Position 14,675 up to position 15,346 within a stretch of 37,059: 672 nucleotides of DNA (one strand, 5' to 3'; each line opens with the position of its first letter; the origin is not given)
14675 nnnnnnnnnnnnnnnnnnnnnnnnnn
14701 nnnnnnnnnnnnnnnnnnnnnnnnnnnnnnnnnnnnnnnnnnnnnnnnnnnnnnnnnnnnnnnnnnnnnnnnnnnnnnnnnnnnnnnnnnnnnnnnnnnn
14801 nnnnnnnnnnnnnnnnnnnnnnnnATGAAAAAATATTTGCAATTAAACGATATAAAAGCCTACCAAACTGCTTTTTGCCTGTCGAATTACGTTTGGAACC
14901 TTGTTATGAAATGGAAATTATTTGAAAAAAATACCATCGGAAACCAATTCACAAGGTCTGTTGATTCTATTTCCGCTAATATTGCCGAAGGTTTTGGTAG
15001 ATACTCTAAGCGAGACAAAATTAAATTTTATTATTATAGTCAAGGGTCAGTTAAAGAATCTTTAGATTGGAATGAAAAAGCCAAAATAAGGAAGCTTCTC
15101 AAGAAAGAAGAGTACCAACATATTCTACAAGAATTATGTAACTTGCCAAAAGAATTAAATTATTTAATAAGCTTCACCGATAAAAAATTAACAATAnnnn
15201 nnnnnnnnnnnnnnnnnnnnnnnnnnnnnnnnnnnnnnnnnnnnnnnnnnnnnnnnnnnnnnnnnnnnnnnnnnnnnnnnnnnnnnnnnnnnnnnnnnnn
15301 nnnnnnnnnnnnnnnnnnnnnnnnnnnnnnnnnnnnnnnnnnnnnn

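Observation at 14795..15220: Four-helix-bundle (rRNA IVS-protein family) gene bracketed by inverted 4 x 8-bp repeat arrays that bury its start and stop codons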

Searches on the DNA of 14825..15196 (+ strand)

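Call 72: search_rna_families(sources=[L200, L206, L196, L161, L221, L188, L189, L172, L158, L175, L159, L205, L163, L186, L209, L199, L232, L237, L244, L243], threshold=gathering)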
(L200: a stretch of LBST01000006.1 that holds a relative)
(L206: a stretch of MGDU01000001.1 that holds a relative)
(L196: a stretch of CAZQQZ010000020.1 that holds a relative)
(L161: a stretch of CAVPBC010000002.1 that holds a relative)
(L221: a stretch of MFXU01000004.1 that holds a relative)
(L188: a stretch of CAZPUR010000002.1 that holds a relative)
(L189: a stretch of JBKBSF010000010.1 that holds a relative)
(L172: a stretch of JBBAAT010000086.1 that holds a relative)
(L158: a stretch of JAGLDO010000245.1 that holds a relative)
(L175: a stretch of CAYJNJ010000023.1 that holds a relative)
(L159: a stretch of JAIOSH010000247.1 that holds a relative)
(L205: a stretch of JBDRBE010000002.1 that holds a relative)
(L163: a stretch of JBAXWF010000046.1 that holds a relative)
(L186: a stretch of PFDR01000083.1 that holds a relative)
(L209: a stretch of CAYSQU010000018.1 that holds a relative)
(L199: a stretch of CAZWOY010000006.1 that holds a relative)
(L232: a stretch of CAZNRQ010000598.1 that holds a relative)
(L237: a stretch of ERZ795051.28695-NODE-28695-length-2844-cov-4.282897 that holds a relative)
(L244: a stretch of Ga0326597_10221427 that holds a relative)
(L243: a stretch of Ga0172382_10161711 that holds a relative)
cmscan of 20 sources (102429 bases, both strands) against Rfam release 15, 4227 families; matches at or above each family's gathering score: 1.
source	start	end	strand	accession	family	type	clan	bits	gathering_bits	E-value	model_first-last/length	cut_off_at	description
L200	3663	3734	-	RF00005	tRNA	Gene; tRNA;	CL00001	71.4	29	2.1e-13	1-71/71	no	tRNA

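Call 102: search_rna_families(sources=[L254, L249, L251, L252, L253, L255, L256], threshold=gathering)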
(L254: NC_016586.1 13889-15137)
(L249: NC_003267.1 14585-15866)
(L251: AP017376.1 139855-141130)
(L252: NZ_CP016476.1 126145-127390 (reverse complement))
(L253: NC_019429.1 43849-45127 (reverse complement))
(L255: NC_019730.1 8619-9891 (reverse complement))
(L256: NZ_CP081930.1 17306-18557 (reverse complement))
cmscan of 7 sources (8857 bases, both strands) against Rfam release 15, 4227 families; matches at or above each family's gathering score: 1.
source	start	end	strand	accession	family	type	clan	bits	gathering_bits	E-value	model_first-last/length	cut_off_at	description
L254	1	1249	+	RF02541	LSU_rRNA_bacteria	Gene; rRNA;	CL00112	622.6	50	1.9e-202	765-1662/2925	5'&3'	Bacterial large subunit ribosomal RNA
